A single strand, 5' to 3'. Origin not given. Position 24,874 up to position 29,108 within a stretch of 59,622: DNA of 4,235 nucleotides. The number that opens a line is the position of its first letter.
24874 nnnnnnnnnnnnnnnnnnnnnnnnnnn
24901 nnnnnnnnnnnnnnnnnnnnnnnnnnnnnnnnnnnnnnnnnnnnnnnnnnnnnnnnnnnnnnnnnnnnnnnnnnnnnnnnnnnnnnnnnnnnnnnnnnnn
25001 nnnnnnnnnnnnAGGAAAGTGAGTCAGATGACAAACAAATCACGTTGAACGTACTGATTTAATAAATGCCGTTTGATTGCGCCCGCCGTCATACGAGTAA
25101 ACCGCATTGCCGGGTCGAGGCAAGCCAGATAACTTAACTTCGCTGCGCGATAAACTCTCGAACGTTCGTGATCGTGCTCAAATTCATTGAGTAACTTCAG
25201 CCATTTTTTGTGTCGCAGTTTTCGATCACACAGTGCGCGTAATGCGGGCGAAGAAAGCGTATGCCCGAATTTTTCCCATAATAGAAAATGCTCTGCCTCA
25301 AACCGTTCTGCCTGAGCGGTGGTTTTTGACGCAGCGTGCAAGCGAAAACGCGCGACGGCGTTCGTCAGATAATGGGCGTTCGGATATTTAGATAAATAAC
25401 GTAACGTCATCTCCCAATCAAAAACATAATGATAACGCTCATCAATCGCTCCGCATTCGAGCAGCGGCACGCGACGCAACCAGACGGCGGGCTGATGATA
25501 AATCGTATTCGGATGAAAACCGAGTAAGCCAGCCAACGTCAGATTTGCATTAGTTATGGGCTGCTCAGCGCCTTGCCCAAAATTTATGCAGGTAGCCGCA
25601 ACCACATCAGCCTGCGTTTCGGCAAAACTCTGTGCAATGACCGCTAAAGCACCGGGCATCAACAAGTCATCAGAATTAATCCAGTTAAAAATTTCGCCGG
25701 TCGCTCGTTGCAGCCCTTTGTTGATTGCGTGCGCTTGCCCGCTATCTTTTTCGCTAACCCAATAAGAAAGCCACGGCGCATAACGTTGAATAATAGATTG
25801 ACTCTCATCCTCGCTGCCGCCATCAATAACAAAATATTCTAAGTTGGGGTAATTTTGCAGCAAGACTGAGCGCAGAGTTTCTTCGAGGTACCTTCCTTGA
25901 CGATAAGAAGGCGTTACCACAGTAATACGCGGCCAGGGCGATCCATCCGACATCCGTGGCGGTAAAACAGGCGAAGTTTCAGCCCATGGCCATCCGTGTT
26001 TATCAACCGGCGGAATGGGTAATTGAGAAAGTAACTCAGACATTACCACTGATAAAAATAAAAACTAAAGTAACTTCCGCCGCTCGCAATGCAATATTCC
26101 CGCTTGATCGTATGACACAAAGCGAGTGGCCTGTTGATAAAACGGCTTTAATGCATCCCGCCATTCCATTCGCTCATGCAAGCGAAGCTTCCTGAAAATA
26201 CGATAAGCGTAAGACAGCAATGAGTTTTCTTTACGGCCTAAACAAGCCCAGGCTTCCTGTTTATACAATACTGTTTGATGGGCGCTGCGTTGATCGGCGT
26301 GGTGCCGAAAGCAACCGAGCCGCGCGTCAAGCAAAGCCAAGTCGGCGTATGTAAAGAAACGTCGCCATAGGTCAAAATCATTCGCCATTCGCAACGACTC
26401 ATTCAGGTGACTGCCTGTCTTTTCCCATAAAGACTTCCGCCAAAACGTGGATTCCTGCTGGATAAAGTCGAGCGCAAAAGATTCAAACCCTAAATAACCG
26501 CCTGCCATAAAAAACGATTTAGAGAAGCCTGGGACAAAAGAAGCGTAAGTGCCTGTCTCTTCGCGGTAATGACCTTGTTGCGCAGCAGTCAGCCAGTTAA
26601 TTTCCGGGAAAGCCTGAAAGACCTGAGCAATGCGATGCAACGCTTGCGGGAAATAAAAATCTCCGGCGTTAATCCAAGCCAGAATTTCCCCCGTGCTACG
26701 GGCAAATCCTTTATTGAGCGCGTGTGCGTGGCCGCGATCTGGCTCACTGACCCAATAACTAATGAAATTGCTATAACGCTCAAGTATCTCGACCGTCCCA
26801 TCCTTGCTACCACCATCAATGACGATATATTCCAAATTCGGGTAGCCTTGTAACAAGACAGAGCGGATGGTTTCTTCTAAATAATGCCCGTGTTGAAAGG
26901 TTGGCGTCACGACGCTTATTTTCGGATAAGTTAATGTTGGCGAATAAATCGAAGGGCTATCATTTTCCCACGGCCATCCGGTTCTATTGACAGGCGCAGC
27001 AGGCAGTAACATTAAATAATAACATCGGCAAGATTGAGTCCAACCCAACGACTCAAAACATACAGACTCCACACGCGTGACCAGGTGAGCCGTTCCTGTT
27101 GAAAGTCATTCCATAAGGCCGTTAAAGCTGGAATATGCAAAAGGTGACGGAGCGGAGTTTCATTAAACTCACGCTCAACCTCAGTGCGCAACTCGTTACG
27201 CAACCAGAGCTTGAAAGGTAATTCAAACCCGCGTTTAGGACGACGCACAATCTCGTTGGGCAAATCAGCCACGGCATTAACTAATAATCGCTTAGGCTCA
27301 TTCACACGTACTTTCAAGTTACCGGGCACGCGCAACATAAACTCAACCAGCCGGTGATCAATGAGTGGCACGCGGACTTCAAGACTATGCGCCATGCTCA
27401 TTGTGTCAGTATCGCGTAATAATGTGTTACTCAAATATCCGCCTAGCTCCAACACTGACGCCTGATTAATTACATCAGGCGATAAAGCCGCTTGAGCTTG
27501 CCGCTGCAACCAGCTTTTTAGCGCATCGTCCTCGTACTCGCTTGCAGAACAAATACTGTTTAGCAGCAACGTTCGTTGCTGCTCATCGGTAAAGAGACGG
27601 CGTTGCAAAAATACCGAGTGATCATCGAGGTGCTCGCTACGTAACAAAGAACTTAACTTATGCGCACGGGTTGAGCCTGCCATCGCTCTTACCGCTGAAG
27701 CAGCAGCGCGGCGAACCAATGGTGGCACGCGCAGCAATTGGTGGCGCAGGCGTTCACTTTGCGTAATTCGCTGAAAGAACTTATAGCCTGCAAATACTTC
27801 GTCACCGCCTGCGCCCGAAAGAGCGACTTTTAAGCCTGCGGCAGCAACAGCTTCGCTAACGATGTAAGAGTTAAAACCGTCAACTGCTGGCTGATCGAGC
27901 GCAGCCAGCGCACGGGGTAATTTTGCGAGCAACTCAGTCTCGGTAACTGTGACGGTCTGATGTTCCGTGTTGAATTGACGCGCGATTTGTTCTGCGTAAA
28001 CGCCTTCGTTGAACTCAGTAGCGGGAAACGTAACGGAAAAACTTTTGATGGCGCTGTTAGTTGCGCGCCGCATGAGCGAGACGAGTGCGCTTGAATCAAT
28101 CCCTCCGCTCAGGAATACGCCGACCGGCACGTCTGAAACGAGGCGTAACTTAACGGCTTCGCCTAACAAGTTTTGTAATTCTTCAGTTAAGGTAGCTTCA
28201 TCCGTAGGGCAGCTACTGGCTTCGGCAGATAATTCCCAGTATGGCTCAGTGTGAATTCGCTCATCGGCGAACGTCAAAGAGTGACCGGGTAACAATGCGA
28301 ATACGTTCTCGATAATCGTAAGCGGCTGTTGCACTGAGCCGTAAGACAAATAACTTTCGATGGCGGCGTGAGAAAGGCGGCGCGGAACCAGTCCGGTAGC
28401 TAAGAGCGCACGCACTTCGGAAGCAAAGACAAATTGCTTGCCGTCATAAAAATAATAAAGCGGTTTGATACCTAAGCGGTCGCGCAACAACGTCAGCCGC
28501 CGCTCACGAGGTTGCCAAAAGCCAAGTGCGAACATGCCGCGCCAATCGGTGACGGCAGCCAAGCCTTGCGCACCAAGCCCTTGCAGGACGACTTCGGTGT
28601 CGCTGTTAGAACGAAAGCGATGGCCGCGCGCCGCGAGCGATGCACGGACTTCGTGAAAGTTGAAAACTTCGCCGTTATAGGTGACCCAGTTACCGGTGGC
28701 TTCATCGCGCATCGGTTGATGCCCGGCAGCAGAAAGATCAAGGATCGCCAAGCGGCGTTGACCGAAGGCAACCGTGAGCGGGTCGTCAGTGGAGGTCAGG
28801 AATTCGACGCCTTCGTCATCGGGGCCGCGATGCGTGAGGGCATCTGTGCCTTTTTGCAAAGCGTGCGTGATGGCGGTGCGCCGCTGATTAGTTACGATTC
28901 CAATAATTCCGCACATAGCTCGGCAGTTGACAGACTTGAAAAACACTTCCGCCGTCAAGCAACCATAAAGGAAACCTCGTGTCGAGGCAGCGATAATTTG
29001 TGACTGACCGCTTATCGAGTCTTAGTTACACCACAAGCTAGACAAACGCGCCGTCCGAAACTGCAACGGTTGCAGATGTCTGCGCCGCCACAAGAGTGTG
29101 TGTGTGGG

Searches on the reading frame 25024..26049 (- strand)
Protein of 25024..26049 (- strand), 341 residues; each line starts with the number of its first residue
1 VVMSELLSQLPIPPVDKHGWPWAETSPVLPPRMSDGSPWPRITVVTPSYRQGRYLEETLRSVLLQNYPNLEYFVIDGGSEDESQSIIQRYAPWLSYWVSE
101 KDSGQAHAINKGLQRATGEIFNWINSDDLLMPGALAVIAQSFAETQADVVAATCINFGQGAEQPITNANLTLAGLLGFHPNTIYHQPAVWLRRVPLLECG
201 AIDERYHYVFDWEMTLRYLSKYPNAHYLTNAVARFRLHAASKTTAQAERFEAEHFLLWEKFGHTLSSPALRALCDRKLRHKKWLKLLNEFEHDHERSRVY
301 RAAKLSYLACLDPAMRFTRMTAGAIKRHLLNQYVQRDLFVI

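Call 58: search_protein_families(library=pfam, proteins=[window:25024-26049:-], max_evalue=0.00001)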
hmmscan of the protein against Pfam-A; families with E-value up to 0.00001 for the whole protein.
window:25024-26049:- (341 aa): 3 families
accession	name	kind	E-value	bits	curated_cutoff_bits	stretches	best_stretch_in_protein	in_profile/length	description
PF00535.33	Glycos_transf_2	-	3.7e-25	89.2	23.3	1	43-161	1-122/168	Glycosyl transferase family 2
PF13641.12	Glyco_tranf_2_3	-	8.2e-11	42.8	27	1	40-155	1-122/230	Glycosyltransferase like family 2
PF10111.15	Glyco_tranf_2_2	-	9.9e-09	35.5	27.3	1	51-226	10-207/276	Glycosyltransferase like family 2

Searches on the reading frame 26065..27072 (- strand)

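Call 59: search_protein_families(library=pfam, proteins=[window:26065-27072:-], max_evalue=0.001)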
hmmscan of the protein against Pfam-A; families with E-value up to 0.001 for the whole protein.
window:26065-27072:- (335 aa): 3 families
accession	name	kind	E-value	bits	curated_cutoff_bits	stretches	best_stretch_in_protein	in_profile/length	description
PF00535.33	Glycos_transf_2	-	8.7e-25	88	23.3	1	53-154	1-105/168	Glycosyl transferase family 2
PF13641.12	Glyco_tranf_2_3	-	1.3e-10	42.2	27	1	50-238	1-193/230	Glycosyltransferase like family 2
PF10111.15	Glyco_tranf_2_2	-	5.3e-08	33.1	27.3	1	61-240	11-200/276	Glycosyltransferase like family 2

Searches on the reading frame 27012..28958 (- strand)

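Call 58: search_protein_families(library=pfam, proteins=[window:27012-28958:-], max_evalue=0.00001)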
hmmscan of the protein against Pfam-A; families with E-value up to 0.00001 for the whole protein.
window:27012-28958:- (648 aa): 3 families
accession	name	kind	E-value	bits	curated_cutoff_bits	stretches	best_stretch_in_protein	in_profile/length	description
PF00733.27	Asn_synthase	-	4.4e-86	290.2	21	1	261-638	2-352/354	Asparagine synthase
PF13537.11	GATase_7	-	3.4e-39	134.1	25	1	68-187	2-123/123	Glutamine amidotransferase domain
PF13522.11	GATase_6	-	1e-36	126.3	27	1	46-181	1-130/130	Glutamine amidotransferase domain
